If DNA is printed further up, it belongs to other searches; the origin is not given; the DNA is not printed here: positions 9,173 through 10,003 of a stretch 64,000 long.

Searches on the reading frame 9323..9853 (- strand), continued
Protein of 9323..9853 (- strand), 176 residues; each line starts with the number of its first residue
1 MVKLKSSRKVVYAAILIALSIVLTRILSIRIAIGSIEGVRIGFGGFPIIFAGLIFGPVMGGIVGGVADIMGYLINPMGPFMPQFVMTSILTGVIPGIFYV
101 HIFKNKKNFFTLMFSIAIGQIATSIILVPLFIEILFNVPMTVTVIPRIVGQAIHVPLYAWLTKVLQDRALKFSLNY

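Call 69: find_homologous_proteins(query=L089:6442-7659:-, max_evalue=1e-100)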
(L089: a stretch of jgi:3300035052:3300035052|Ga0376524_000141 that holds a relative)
Query L089:6442-7659:- (405 aa): 7151 proteins with E <= 1e-100 among 8000 candidates; the best 120 are listed.
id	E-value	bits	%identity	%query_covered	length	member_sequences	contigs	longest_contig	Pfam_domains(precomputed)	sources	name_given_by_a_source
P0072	8.6e-274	925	100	100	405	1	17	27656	PF01136.26,PF16325.12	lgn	-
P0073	1.6e-273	924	100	100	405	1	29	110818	PF01136.26,PF16325.12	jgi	jgi:putative protease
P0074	2.3e-271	917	99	100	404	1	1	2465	PF01136.26,PF16325.12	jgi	jgi:putative protease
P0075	2.7e-270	914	98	100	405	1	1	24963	PF01136.26,PF16325.12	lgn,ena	-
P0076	1.2e-269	912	98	100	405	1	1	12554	PF01136.26,PF16325.12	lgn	-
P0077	1.1e-267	905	97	100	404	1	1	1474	PF01136.26,PF16325.12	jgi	-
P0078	1.3e-267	905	97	100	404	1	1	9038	PF01136.26,PF16325.12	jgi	-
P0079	5.7e-267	903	97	100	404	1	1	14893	PF01136.26,PF16325.12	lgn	-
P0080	1.4e-266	902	97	100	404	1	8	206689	PF01136.26,PF16325.12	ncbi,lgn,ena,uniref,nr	ncbi:peptidase U32 family protein [Geotoga petraea]|uniref:U32 family peptidase n=1 Tax=Geotoga petr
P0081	1.6e-266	901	97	100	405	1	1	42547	PF01136.26,PF16325.12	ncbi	-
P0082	2.6e-266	901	97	100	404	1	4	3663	PF01136.26,PF16325.12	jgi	-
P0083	4.5e-266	900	97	100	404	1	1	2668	PF01136.26,PF16325.12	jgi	jgi:putative protease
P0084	6.3e-266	899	97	100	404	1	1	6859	PF01136.26,PF16325.12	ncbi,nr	ncbi:MAG: family peptidase [Geotoga sp.]|nr:family peptidase [Geotoga sp.]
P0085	1.2e-265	898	97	100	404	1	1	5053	PF01136.26,PF16325.12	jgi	jgi:putative protease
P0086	4.6e-265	897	97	100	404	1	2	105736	PF01136.26,PF16325.12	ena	-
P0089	1.1e-198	678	73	99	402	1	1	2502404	PF01136.26,PF16325.12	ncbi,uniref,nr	ncbi:protease [Tepiditoga spiralis]|uniref:Protease n=1 Tax=Tepiditoga spiralis TaxID=2108365 RepID=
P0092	1.9e-183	628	66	100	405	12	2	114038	PF01136.26,PF16325.12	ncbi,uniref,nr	ncbi:protease [Marinitoga sp. 1135]|uniref:peptidase U32 family protein n=1 Tax=unclassified Marinit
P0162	1.6e-171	589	63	99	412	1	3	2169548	PF01136.26,PF16325.12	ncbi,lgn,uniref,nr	ncbi:peptidase U32 [Petrotoga mobilis SJ95]|uniref:Peptidase U32 n=1 Tax=Petrotoga mobilis (strain D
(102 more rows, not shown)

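Call 70: find_encoding_contigs(protein=P0080, flank=6000, max_places=2)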
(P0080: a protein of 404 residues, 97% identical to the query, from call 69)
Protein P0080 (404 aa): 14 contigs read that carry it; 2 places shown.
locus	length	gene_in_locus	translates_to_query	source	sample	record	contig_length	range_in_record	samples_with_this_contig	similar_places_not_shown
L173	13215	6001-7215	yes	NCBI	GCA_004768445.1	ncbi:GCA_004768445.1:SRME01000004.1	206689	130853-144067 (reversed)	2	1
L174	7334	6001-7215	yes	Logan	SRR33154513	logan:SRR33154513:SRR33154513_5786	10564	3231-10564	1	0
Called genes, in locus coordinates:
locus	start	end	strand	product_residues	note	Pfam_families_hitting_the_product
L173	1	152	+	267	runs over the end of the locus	PF00793:DAHP_synth_1, PF03102:NeuB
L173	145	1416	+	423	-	PF00275:EPSP_synthase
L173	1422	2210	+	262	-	PF08501:Shikimate_dh_N, PF01488:Shikimate_DH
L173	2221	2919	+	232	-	PF00702:Hydrolase, PF13419:HAD_2, PF13242:Hydrolase_like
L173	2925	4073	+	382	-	PF01264:Chorismate_synt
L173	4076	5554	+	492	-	PF01202:SKI, PF01761:DHQ_synthase, PF24621:DHQS_C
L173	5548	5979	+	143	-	PF01220:DHquinase_II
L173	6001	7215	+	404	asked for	PF01136:Peptidase_U32, PF16325:Peptidase_U32_C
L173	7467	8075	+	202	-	PF02517:Rce1-like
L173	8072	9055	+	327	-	-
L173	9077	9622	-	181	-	PF07155:ECF-ribofla_trS, PF12822:ECF_trnsprt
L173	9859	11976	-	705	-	PF13089:PP_kinase_N, PF02503:PP_kinase, PF17941:PP_kinase_C_1, PF13091:PLDc_2 (faint), PF13090:PP_kinase_C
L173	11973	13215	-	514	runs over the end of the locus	PF02541:Ppx-GppA, PF21447:Ppx-GppA_III, PF01966:HD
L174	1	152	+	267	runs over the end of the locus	PF00793:DAHP_synth_1, PF03102:NeuB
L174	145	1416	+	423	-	PF00275:EPSP_synthase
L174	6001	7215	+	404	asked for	PF01136:Peptidase_U32, PF16325:Peptidase_U32_C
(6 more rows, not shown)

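Call 71: find_encoding_contigs(protein=P0089, flank=6000, max_places=1)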
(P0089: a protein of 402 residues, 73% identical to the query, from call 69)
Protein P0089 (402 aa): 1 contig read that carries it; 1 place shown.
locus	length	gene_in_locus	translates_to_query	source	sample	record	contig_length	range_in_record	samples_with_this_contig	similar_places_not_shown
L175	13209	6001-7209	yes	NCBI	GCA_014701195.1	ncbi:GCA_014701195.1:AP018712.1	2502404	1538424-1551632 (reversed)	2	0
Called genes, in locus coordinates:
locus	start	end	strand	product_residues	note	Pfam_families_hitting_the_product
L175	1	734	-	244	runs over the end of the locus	PF10728:DUF2520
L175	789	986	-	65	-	-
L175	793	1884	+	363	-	PF01098:FTSW_RODA_SPOVE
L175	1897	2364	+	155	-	PF02590:SPOUT_MTase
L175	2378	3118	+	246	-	PF02463:SMC_N (weak), PF00005:ABC_tran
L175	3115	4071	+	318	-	PF01458:SUFBD_core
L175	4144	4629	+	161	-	PF04008:Adenosine_kin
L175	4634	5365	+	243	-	PF01784:DUF34_NIF3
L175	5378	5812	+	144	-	-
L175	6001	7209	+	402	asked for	PF01136:Peptidase_U32, PF16325:Peptidase_U32_C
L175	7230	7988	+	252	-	PF07155:ECF-ribofla_trS, PF12822:ECF_trnsprt, PF07155:ECF-ribofla_trS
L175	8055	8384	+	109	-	PF07784:DUF1622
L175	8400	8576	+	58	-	-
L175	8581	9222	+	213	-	PF01470:Peptidase_C15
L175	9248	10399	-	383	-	PF07969:Amidohydro_3 (weak), PF01979:Amidohydro_1, PF07969:Amidohydro_3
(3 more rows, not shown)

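Call 72: find_encoding_contigs(protein=P0092, flank=6000, max_places=1)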
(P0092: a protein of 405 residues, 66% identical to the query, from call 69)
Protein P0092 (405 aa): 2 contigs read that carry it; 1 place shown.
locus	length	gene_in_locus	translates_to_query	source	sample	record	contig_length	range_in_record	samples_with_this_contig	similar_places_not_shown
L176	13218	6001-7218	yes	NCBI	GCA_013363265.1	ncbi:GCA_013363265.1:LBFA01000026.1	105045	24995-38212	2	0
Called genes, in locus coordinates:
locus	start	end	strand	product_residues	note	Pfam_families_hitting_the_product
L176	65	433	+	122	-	-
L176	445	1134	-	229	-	-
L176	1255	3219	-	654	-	PF02743:dCache_1, PF22673:MCP-like_PDC_1 (weak), PF00672:HAMP, PF00015:MCPsignal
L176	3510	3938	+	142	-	PF01220:DHquinase_II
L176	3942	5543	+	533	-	PF00270:DEAD, PF04851:ResIII, PF00271:Helicase_C, PF25399:DeaD_dimer (weak), PF03880:DbpA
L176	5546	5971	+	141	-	PF00254:FKBP_C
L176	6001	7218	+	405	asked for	PF01136:Peptidase_U32, PF16325:Peptidase_U32_C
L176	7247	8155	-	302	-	PF02881:SRP54_N, PF06414:Zeta_toxin (weak), PF13401:AAA_22 (weak), PF13604:AAA_30, PF00448:SRP54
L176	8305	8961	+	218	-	PF09986:DUF2225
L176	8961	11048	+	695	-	PF04513:Baculo_PEP_C (faint), PF12795:MscS_porin (weak), PF23991:DUF7310 (faint), PF01476:LysM, PF01551:Peptidase_M23, PF06725:3D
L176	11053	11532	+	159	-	PF02082:Rrf2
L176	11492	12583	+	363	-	PF03054:tRNA_Me_trans, PF06508:QueC (faint), PF20259:tRNA_Me_trans_M, PF20258:tRNA_Me_trans_C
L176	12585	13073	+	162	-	PF01467:CTP_transf_like, PF08218:Citrate_ly_lig (weak)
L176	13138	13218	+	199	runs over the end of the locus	PF00889:EF_TS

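Call 73: find_encoding_contigs(protein=P0162, flank=6000, max_places=1)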
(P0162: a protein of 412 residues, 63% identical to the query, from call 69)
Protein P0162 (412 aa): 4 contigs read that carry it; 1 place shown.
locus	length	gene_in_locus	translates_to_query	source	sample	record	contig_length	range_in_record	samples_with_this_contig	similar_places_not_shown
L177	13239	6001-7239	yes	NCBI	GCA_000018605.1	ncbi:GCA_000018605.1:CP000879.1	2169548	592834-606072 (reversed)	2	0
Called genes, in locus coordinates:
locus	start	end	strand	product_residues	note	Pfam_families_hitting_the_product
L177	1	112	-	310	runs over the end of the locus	PF03308:MeaB, PF07693:KAP_NTPase (faint), PF02492:cobW (weak)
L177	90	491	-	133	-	PF02310:B12-binding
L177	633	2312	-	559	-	PF01642:MM_CoA_mutase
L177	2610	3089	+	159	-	-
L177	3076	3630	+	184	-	PF14385:DUF4416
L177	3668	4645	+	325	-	PF01594:AI-2E_transport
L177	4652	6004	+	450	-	-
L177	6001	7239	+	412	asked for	PF01136:Peptidase_U32, PF16325:Peptidase_U32_C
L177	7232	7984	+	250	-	PF00005:ABC_tran, PF13304:AAA_21 (weak)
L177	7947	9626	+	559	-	PF16949:ABC_tran_2 (weak)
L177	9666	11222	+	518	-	PF01738:DLH (faint), PF20434:BD-FAE (faint), PF00561:Abhydrolase_1 (weak), PF12146:Hydrolase_4, PF00326:Peptidase_S9 (faint)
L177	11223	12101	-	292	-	PF03547:Mem_trans (faint)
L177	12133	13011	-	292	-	PF03069:FmdA_AmdA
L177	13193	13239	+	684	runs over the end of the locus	PF00989:PAS, PF08448:PAS_4, PF13188:PAS_8, PF13426:PAS_9, PF08447:PAS_3, PF00990:GGDEF, PF00563:EAL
